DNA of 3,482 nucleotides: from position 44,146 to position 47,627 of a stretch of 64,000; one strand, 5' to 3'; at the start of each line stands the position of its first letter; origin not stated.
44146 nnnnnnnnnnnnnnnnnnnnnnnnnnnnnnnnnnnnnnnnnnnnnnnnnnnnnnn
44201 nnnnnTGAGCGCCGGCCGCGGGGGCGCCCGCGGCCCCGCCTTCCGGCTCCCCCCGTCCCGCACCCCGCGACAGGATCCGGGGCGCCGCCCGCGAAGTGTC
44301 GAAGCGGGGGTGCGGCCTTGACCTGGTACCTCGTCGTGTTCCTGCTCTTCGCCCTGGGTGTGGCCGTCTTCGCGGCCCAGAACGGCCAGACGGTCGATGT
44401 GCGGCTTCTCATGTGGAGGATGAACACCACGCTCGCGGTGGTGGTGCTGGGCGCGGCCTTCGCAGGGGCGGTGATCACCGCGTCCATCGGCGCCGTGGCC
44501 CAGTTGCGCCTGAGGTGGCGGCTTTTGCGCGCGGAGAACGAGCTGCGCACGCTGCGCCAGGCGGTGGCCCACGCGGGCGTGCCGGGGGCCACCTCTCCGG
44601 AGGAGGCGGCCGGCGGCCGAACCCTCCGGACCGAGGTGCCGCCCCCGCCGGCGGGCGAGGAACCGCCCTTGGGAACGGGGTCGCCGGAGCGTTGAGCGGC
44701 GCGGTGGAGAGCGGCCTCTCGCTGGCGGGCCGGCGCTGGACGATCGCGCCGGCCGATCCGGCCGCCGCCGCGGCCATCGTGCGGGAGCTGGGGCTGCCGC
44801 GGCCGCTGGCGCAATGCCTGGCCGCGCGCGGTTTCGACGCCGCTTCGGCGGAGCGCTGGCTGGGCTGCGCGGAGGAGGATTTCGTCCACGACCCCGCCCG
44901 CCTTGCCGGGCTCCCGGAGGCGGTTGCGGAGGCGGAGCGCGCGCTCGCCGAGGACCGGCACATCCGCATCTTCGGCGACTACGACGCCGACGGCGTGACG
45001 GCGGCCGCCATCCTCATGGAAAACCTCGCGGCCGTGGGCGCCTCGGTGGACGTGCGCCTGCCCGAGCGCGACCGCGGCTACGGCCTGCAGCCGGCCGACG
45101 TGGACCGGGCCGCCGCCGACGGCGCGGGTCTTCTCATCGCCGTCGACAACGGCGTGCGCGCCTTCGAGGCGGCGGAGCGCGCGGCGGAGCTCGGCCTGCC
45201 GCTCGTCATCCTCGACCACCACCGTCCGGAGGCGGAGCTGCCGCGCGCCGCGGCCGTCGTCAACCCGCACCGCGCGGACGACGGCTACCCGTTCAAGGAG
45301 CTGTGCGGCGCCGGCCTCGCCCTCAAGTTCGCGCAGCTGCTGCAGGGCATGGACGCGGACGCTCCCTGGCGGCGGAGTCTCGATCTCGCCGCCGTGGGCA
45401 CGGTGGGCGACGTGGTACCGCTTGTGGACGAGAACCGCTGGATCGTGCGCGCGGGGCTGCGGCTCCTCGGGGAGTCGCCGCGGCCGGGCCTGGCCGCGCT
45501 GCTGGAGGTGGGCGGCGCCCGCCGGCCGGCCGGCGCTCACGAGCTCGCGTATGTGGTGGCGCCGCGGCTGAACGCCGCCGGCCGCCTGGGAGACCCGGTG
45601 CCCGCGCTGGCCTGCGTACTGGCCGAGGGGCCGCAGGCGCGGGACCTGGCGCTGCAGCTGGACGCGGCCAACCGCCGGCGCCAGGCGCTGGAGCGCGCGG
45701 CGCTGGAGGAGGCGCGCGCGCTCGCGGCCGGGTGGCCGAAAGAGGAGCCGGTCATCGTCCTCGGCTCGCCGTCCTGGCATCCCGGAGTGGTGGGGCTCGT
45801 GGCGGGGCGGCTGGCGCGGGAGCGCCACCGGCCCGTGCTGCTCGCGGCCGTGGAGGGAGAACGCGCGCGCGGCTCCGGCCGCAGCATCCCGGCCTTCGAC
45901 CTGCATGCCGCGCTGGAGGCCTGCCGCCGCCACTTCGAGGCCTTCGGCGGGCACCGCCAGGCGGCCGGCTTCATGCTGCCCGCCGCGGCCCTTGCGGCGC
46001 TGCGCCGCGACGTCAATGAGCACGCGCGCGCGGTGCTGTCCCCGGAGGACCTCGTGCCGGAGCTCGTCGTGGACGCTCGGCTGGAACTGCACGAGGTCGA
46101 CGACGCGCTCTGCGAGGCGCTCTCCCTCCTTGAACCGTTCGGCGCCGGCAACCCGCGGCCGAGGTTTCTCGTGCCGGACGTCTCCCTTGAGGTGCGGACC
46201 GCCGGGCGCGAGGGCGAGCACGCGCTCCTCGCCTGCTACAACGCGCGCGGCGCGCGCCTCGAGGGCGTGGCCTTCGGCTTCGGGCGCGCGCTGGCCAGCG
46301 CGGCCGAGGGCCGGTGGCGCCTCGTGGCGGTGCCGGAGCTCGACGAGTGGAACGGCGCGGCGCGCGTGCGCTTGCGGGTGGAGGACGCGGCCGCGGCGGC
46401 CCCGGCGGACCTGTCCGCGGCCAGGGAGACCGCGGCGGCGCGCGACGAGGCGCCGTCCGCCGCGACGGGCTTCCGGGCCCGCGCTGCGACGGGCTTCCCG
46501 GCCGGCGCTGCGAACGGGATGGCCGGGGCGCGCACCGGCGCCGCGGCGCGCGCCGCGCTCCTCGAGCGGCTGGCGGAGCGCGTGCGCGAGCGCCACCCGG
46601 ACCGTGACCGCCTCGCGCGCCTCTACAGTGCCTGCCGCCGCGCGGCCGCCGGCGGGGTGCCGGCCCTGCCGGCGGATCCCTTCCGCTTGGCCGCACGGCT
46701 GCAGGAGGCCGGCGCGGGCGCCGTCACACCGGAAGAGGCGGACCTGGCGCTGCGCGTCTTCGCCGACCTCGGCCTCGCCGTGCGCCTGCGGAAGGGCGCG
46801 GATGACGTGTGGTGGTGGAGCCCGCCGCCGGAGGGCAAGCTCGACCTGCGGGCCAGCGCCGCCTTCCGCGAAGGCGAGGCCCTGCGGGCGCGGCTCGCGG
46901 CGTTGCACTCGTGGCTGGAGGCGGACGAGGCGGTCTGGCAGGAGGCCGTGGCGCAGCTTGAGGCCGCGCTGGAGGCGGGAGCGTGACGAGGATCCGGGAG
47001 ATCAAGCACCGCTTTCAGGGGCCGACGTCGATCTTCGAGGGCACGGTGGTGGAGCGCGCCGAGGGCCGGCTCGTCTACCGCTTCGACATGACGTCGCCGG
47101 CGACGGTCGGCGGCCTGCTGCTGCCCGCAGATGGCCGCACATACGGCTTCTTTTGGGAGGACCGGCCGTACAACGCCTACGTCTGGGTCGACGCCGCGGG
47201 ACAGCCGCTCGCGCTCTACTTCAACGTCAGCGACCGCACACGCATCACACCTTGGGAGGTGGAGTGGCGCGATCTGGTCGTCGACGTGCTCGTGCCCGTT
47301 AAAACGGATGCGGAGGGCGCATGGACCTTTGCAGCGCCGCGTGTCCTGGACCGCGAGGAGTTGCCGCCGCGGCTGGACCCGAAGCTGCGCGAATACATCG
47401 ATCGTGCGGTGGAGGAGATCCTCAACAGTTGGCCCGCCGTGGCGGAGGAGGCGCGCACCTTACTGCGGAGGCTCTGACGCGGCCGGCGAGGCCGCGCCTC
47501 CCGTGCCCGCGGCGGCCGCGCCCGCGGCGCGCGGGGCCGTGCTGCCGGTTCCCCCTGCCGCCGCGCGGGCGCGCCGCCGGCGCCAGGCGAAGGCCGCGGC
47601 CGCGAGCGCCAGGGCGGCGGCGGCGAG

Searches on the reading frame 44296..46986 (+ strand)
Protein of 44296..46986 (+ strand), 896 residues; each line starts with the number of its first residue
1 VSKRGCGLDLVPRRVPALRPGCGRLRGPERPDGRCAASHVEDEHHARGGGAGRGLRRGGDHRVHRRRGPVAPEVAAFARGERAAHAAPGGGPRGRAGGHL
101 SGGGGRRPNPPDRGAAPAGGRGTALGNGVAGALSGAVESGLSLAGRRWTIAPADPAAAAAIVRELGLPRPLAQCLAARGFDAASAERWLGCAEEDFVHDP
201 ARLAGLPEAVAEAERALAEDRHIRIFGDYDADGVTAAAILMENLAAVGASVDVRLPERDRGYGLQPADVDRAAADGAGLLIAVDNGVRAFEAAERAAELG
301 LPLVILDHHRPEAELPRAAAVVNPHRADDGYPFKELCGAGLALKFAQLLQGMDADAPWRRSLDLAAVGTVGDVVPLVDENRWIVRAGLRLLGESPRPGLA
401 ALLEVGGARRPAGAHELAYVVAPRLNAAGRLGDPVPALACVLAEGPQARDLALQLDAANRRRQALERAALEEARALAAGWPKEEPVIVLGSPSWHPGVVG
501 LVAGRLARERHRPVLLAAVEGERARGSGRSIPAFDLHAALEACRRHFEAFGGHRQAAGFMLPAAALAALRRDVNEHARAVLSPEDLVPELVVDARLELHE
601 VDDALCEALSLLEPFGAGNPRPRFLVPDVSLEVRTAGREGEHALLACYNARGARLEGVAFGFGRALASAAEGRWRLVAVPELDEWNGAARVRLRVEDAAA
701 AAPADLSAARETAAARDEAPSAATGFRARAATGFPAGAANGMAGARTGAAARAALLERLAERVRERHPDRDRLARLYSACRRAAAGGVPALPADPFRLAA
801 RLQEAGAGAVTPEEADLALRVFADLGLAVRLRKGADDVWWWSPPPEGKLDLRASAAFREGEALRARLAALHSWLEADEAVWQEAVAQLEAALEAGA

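Call 57: search_protein_families(library=pfam, proteins=[window:44296-46986:+], max_evalue=0.0001)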
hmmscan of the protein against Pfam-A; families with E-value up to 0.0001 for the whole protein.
window:44296-46986:+ (896 aa): 3 families
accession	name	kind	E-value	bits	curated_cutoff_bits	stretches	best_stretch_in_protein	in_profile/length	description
PF01368.27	DHH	-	2.4e-20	73.5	28.1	1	222-369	1-125/125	DHH family, N-terminal domain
PF17768.7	RecJ_OB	-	2.2e-18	66.7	27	1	592-697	1-107/107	RecJ OB domain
PF02272.25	DHHA1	-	2.3e-11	44.5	25.9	1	485-575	3-98/102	DHHA1 domain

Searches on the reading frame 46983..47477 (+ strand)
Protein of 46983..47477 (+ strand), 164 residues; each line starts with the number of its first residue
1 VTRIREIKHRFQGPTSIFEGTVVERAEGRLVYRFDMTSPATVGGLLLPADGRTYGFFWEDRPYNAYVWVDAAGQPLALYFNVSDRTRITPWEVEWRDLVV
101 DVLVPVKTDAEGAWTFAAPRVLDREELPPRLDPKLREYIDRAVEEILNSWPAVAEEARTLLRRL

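Call 57: search_protein_families(library=pfam, proteins=[window:46983-47477:+], max_evalue=0.0001)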
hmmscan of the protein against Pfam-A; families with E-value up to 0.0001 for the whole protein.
window:46983-47477:+ (164 aa): 1 family
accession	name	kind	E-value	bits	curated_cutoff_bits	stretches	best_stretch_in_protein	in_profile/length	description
PF04167.18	DUF402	-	6.3e-09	36.3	23.9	1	56-127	6-68/68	Protein of unknown function (DUF402)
